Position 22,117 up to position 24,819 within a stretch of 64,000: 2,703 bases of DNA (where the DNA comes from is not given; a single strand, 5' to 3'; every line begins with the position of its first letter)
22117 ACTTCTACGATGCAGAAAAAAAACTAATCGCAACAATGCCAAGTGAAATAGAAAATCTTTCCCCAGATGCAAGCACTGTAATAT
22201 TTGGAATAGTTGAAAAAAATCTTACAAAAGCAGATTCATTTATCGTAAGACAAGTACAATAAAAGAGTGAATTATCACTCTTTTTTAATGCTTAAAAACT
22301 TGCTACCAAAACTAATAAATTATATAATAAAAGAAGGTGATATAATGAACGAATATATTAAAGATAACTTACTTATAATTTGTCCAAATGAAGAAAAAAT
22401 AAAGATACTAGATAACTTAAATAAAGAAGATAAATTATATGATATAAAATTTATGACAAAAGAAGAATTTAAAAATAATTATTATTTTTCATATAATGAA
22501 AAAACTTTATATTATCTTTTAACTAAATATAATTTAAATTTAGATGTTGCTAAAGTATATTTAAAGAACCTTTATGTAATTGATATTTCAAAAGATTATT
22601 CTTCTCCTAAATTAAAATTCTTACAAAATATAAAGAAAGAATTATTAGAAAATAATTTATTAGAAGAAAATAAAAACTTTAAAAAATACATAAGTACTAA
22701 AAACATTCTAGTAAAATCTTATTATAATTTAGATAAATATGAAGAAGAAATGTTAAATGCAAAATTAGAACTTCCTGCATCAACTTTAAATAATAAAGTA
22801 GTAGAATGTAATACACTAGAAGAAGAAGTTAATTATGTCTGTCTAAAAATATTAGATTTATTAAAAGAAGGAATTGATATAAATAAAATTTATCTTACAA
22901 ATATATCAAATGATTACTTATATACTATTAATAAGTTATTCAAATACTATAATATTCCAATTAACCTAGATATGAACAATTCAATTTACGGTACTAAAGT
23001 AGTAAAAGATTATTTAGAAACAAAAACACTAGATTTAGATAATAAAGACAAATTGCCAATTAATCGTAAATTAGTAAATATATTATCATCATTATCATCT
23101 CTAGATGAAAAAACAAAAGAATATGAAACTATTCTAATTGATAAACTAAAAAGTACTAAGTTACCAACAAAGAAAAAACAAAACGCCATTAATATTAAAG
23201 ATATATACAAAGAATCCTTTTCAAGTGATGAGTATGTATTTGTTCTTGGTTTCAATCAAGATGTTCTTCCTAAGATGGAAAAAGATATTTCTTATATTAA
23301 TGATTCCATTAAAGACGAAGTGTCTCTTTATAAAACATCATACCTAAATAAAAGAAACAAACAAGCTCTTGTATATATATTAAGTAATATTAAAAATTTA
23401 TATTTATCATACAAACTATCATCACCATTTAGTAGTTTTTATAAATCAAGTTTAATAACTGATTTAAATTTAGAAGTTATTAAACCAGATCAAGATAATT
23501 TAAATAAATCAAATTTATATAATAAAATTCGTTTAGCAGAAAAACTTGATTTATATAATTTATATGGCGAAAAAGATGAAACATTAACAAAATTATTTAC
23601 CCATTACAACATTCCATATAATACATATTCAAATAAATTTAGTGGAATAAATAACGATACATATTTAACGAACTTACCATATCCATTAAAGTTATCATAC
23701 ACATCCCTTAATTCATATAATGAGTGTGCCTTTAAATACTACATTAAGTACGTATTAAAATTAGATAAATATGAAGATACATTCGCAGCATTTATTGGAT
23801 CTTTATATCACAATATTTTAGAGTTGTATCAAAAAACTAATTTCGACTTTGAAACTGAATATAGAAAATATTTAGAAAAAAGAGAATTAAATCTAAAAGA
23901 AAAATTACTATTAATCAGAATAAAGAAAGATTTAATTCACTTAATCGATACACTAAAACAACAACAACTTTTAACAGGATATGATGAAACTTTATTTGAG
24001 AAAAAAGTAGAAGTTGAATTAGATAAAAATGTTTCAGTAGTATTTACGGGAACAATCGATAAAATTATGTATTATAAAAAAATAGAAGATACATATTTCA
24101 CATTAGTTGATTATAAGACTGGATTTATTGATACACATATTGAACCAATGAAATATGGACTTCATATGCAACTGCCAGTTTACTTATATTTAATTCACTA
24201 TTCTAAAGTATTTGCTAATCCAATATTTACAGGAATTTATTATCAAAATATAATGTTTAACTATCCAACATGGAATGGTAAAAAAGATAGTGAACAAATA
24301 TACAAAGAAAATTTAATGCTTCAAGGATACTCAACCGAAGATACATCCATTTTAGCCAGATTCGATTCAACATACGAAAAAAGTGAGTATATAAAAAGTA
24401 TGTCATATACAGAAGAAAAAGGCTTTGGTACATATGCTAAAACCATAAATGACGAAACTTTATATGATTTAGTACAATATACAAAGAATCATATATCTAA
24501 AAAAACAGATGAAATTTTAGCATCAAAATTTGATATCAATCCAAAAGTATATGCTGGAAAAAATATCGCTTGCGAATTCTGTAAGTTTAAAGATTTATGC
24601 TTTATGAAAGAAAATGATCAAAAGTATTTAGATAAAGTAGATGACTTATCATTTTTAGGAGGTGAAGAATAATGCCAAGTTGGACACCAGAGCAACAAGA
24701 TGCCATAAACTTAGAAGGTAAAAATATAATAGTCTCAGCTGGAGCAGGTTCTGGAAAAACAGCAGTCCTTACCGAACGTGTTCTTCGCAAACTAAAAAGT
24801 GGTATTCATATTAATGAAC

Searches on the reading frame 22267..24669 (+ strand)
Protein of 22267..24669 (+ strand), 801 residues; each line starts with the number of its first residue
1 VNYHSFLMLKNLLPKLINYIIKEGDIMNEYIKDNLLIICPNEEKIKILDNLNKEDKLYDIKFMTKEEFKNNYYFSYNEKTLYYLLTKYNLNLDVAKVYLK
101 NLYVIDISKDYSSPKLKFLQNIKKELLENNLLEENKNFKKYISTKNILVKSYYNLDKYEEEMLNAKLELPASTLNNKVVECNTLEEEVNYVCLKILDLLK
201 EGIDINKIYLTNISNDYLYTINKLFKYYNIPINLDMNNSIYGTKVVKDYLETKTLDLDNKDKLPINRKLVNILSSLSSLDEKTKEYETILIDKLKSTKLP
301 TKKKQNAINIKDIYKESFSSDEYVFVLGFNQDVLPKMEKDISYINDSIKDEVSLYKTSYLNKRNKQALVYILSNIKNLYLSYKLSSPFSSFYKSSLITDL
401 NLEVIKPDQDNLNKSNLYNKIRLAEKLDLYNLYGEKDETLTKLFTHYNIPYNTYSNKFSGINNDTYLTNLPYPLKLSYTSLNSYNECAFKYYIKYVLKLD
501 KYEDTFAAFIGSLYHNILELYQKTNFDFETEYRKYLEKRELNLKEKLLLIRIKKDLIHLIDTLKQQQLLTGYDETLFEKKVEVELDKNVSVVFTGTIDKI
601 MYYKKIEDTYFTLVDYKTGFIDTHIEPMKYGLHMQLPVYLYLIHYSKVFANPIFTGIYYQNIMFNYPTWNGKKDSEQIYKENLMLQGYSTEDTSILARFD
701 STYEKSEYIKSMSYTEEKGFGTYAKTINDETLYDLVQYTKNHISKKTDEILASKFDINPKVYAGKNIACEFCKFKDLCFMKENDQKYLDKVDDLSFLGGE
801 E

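Call 22: search_protein_families(library=pfam, proteins=[window:22267-24669:+], max_evalue=0.001)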
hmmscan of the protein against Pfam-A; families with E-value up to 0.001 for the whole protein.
window:22267-24669:+ (801 aa): 1 family
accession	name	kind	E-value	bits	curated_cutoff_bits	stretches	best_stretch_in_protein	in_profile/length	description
PF12705.13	PDDEXK_1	-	1.8e-22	81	22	1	476-778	2-246/247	PD-(D/E)XK nuclease superfamily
